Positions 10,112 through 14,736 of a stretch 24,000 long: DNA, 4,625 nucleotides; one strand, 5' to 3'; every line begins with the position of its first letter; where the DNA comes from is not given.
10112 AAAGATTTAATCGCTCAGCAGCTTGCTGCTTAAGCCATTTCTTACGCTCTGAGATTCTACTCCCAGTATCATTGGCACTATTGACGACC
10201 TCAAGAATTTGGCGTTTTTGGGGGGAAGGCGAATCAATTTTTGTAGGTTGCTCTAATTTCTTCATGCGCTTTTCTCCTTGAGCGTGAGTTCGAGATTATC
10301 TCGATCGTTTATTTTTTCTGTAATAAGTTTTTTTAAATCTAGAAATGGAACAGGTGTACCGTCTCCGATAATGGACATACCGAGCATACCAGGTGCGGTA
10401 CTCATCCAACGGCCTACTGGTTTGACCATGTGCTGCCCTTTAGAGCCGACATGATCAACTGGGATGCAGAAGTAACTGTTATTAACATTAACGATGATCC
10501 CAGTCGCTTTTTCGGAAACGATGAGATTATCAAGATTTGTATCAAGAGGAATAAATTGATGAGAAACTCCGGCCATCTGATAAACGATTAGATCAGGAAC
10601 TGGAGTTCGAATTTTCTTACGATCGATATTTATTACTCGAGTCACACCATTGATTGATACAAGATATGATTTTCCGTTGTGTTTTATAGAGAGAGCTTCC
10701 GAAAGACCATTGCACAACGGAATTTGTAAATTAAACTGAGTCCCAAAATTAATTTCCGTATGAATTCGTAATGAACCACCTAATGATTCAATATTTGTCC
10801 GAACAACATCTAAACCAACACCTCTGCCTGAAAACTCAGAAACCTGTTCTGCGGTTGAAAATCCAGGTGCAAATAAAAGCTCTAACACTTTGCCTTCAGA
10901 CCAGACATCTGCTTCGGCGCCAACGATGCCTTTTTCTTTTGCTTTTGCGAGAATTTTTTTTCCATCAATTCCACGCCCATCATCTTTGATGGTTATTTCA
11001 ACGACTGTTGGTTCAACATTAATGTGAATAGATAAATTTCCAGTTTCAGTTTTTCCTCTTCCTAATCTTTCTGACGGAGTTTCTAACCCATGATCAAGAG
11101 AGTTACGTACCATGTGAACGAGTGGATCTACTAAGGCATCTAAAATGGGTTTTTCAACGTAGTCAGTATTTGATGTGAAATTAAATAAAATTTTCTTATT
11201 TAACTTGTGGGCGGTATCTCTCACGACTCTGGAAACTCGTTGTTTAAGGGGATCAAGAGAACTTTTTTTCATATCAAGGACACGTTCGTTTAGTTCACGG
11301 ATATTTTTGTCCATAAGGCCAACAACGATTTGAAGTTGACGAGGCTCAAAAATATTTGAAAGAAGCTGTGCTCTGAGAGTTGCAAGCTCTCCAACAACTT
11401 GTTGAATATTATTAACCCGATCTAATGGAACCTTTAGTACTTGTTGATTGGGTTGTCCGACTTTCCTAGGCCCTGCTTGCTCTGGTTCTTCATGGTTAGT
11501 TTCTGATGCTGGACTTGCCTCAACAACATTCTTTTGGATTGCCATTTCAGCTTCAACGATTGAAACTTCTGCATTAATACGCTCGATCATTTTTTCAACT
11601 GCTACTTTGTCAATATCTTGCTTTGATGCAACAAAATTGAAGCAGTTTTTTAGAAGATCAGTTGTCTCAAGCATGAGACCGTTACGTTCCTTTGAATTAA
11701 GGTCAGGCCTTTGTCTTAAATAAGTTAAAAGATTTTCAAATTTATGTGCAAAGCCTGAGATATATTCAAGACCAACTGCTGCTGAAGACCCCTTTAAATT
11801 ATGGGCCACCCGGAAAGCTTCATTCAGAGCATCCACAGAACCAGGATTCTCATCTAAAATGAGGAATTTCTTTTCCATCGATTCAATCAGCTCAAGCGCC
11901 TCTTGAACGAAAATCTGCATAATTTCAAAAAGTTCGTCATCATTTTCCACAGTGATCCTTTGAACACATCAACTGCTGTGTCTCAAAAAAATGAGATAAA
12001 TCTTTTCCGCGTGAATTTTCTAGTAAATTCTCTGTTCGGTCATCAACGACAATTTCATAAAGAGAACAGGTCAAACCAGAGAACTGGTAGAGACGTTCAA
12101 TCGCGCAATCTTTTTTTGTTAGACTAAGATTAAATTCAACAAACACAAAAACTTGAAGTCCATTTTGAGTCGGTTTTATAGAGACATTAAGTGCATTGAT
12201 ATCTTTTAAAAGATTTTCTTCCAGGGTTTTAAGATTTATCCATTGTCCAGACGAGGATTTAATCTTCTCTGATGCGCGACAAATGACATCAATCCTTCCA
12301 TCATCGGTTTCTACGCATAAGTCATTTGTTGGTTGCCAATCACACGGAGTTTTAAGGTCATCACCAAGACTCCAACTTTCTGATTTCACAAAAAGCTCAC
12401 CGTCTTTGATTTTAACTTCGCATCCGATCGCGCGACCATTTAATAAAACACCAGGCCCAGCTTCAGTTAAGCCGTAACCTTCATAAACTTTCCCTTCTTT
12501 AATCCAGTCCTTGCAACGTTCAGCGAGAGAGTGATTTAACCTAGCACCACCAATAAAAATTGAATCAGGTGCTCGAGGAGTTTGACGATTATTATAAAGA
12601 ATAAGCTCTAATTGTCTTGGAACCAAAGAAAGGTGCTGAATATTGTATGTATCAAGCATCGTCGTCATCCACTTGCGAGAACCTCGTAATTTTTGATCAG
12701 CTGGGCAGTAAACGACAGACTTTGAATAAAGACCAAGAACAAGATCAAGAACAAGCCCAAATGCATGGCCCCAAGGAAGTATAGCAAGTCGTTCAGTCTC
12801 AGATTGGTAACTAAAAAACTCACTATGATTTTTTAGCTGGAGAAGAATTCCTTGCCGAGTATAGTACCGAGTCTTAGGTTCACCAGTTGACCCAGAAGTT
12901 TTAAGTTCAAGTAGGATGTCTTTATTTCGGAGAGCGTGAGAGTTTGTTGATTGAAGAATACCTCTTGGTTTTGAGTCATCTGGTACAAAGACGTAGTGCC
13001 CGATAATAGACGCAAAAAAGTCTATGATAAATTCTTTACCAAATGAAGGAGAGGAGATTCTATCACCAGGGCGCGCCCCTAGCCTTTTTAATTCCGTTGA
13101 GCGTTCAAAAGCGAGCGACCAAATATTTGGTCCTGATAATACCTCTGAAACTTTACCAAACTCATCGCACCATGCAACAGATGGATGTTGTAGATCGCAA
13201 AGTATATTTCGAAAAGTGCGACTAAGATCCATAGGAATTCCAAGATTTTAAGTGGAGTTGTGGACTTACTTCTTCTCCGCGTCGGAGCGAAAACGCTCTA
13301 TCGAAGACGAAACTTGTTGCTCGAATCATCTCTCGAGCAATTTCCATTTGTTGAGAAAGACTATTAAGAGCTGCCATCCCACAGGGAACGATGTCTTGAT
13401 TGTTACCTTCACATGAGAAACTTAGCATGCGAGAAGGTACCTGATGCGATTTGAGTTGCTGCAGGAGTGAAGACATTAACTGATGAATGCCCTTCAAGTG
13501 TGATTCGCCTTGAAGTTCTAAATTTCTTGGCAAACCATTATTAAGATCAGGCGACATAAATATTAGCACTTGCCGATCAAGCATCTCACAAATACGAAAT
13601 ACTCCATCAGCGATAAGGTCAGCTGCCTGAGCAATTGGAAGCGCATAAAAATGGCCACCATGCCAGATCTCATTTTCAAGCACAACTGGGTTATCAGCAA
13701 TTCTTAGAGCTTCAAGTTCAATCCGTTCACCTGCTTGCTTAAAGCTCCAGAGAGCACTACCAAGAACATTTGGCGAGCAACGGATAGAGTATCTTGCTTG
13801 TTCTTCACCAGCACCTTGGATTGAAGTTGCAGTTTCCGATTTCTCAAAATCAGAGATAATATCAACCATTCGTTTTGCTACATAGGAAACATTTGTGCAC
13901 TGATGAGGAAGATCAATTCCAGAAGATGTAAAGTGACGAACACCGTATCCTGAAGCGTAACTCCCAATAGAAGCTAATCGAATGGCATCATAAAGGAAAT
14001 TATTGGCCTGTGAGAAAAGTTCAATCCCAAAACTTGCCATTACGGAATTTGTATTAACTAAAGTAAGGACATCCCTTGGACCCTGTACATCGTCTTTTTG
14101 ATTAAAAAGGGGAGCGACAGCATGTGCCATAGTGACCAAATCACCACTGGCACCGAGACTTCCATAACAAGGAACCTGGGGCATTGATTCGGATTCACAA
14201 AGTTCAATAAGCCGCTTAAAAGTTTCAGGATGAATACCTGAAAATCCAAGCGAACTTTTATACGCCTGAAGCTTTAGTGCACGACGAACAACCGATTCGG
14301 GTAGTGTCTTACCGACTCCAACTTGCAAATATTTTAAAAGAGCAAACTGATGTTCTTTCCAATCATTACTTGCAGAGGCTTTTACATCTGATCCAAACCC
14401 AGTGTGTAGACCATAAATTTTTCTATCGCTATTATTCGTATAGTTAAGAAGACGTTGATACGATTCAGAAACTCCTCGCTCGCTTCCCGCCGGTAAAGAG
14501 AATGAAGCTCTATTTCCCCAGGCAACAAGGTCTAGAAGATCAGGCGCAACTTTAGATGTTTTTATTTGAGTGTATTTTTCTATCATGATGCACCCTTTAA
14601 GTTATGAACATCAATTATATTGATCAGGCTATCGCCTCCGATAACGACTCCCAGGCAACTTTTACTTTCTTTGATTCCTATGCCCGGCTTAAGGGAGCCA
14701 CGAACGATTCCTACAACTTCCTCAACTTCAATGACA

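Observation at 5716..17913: PYP photoreceptor and its chromophore biosynthesis genes embedded in a dedicated Che operon: candidate PYP-driven photosensory or phototaxis pathway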

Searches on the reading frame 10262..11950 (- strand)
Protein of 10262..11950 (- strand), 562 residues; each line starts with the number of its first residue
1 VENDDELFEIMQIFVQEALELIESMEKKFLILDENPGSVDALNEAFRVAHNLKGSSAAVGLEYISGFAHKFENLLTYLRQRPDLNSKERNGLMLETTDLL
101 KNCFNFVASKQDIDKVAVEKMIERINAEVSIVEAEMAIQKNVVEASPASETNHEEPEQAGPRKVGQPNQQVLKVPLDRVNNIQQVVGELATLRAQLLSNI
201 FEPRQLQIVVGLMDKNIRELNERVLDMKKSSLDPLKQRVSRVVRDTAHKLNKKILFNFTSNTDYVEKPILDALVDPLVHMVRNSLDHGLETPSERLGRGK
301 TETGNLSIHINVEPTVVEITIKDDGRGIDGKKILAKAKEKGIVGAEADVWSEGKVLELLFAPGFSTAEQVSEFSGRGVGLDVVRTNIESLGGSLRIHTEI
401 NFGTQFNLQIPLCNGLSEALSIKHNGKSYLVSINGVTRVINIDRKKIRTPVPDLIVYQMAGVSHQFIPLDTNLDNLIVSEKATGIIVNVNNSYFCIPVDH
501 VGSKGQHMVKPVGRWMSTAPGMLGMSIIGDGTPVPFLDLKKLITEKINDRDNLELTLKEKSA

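Call 4: search_protein_families(library=pfam, proteins=[window:10262-11950:-], max_evalue=0.01)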
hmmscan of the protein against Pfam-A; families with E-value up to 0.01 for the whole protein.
window:10262-11950:- (562 aa): 3 families
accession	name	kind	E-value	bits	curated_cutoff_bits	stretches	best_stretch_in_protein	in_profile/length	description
PF02518.31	HATPase_c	-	1.7e-15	57.9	26.4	1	275-412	4-109/111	Histidine kinase-, DNA gyrase B-, and HSP90-like ATPase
PF01627.28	Hpt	-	3.2e-14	53.4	24.6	1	9-87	1-69/84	Hpt domain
PF01584.24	CheW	-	2.6e-05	24.3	23.5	1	420-545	3-136/138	CheW-like domain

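Call 6: search_protein_families(library=ncbifam, proteins=[window:10262-11950:-], max_evalue=0.01)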
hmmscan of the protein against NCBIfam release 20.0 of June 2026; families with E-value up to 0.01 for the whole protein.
window:10262-11950:- (562 aa): 21 families
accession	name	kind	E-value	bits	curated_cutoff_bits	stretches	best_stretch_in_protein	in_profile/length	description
NF041336.1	CheA_Halo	equivalog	2e-84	284.5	950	2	145-541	267-665/666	chemotaxis protein CheA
NF007835.0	PRK10547.1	equivalog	1.1e-72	245.6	793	2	106-542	215-656/670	chemotaxis protein CheA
NF008298.1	PRK11086.1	subfamily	9.9e-10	37.4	520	1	356-412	474-525/529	DcuS/MalK family sensor histidine kinase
TIGR02956.1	TMAO_torS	equivalog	1.3e-09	36.7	676.5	1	356-419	627-689/967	TMAO reductase system sensor histidine kinase/response regulator TorS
NF008099.0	PRK10841.1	equivalog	9.1e-07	27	920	1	354-462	631-733/949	two-component system sensor histidine kinase RcsC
NF041947.1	LuxQ_Vibrio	equivalog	6.9e-06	24.2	1200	1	356-419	639-703/843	quorum-sensing autoinducer 2 sensor kinase/phosphatase LuxQ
NF008302.0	PRK11091.1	equivalog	2.4e-05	22.7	838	0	372-413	465-506/779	aerobic respiration two-component sensor histidine kinase ArcB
NF047874.1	MASE3_PAS_HK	subfamily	8.5e-05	21.5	560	1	374-419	587-631/655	MASE3 domain-containing sensor histidine kinase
NF010411.0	PRK13837.1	equivalog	0.00017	19.7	647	1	354-425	622-688/828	two-component system VirA-like sensor kinase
NF046044.1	PnpS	equivalog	0.00018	20.6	400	1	374-411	353-390/390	two-component system histidine kinase PnpS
NF007688.0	PRK10364.1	equivalog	0.00025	19.9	479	1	355-412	399-451/460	two-component system sensor histidine kinase ZraS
NF053867.1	SprKinKinDBac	equivalog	0.00029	19.4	775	0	355-413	445-498/500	sporulation kinase KinD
NF011874.0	PRK15347.1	equivalog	0.00056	18.1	852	0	369-414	570-616/921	two component system sensor kinase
NF045595.1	HK_scytonemin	equivalog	0.0015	17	865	1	360-412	584-635/637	scytonemin biosynthesis sensor histidine kinase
NF047322.1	HK_morpho_MacS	equivalog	0.0016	17.7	300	0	314-346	305-336/367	MacS family sensor histidine kinase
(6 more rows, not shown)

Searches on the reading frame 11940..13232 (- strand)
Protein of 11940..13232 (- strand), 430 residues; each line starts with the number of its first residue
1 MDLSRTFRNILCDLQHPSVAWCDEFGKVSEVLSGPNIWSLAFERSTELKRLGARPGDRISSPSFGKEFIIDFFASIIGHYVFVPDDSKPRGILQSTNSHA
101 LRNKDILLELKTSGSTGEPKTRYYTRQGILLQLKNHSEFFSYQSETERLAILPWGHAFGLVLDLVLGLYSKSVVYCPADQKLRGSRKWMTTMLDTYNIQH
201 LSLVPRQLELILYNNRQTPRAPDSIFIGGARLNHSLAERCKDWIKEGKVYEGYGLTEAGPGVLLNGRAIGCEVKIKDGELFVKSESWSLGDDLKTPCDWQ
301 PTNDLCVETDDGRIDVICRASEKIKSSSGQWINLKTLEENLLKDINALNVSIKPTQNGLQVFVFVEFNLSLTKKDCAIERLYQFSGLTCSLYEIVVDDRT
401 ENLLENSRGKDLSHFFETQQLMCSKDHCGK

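Call 4: search_protein_families(library=pfam, proteins=[window:11940-13232:-], max_evalue=0.01)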
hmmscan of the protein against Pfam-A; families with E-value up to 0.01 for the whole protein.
window:11940-13232:- (430 aa): 1 family
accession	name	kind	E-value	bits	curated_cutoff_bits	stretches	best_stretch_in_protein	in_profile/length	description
PF00501.34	AMP-binding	-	1.6e-21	77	29.9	1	99-264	157-330/384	AMP-binding enzyme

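Call 6: search_protein_families(library=ncbifam, proteins=[window:11940-13232:-], max_evalue=0.01)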
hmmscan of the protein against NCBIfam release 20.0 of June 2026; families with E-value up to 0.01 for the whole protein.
window:11940-13232:- (430 aa): 37 families (the best 25 are shown)
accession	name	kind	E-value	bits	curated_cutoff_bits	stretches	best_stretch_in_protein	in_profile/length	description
NF004837.0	PRK06187.1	subfamily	1.6e-17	63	476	1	98-265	164-330/531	long-chain-fatty-acid--CoA ligase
TIGR01923.1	menE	equivalog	8.4e-15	54.5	330.15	1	110-260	119-262/442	o-succinylbenzoate--CoA ligase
TIGR01733.1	AA-adenyl-dom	subfamily_domain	5.1e-14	51.9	317.4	1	101-258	117-273/409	amino acid adenylation domain-containing protein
NF006539.0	PRK09029.1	equivalog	2.7e-11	43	494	1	111-290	142-317/458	o-succinylbenzoate--CoA ligase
NF006386.0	PRK08633.1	equivalog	5.7e-11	40.9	1221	1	89-267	767-944/1147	acyl-[ACP]--phospholipid O-acyltransferase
NF005660.0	PRK07445.1-2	equivalog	2.1e-09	36.7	525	1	97-259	63-216/397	O-succinylbenzoic acid--CoA ligase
NF006754.0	PRK09274.1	equivalog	2.7e-09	35.7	478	1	98-264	169-334/555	fatty acid CoA ligase family protein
NF058661.1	cispen_AMP_AmcH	equivalog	4.2e-09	35.4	370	1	95-262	121-283/458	adenylate-forming 2-oxoglutaryl-ACP ligase AmcH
NF006181.0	PRK08314.1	subfamily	1.1e-08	33.8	705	1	96-261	196-359/563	long-chain-fatty-acid--CoA ligase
NF005877.1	PRK07824.1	equivalog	1.2e-08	34.5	345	1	90-343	28-284/362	o-succinylbenzoate--CoA ligase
NF004114.0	PRK05605.1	equivalog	1.6e-08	33.3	766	1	96-265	213-382/575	long-chain-fatty-acid--CoA ligase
NF005714.0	PRK07529.1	subfamily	7.3e-08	31.2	632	1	101-264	215-381/640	acyl-CoA synthetase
NF004971.0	PRK06334.1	equivalog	8.6e-08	31.2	847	1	102-265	181-344/539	long chain fatty acid--[acyl-carrier-protein] ligase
NF052269.1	Staph_lig_FadD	equivalog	4.7e-06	25.2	650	1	97-265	143-307/499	long-chain-fatty-acid--CoA ligase FadD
TIGR03098.1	ligase_PEP_1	hypoth_equivalog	1.2e-05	24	592.35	1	97-259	156-315/517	acyl-CoA ligase (AMP-forming), exosortase A system-associated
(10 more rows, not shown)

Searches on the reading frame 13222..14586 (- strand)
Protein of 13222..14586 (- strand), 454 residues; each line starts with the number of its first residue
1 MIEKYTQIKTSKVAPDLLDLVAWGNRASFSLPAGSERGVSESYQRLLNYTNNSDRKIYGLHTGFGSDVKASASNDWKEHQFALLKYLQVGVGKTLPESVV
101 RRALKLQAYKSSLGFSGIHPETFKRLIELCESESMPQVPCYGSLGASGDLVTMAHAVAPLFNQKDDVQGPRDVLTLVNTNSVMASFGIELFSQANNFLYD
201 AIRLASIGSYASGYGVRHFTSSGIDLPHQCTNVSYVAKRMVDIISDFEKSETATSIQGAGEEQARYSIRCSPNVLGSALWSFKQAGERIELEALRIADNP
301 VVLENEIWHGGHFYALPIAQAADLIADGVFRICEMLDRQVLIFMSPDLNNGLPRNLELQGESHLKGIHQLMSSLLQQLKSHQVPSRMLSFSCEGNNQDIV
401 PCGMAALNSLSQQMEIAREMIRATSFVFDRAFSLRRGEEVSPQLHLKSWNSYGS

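Call 4: search_protein_families(library=pfam, proteins=[window:13222-14586:-], max_evalue=0.01)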
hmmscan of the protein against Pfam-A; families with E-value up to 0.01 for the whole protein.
window:13222-14586:- (454 aa): 1 family
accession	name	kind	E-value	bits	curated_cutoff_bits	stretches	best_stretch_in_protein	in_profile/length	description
PF00221.24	Lyase_aromatic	-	3.4e-72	244.1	27.3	1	25-439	12-451/466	Aromatic amino acid lyase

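Call 6: search_protein_families(library=ncbifam, proteins=[window:13222-14586:-], max_evalue=0.01)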
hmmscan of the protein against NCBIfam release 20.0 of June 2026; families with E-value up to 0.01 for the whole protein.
window:13222-14586:- (454 aa): 8 families
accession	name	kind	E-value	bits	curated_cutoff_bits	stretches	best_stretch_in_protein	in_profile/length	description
NF006871.0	PRK09367.1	subfamily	2.9e-50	171.4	524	2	171-444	189-461/505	histidine ammonia-lyase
TIGR01225.1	hutH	equivalog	1.1e-47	162.7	539.15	2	8-160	3-154/506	histidine ammonia-lyase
NF053541.1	FlxA_rubin_TAL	equivalog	1.5e-35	122.6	700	2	29-157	16-143/498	flexirubin biosynthesis tyrosine ammonia-lyase FlxA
TIGR04475.1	Phe_D_beta_mut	equivalog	5e-32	111.2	800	2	256-420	285-454/510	phenylalanine aminomutase (D-beta-phenylalanine forming)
TIGR03832.1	Tyr_2_3_mutase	equivalog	3.7e-31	108.2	501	2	262-407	290-438/507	tyrosine 2,3-aminomutase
TIGR01226.1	phe_am_lyase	equivalog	9.4e-30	103.5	519.15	2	260-435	320-501/680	phenylalanine ammonia-lyase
NF041222.1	BagA_FevW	exception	8.3e-26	90.7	1000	2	30-161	25-156/529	bagremycin/ferroverdin biosynthesis tyrosine ammonia-lyase BagA/FevW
TIGR04473.1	taxol_Phe_23mut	exception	1.7e-19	69.5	1250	2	51-160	73-189/687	phenylalanine aminomutase (L-beta-phenylalanine forming)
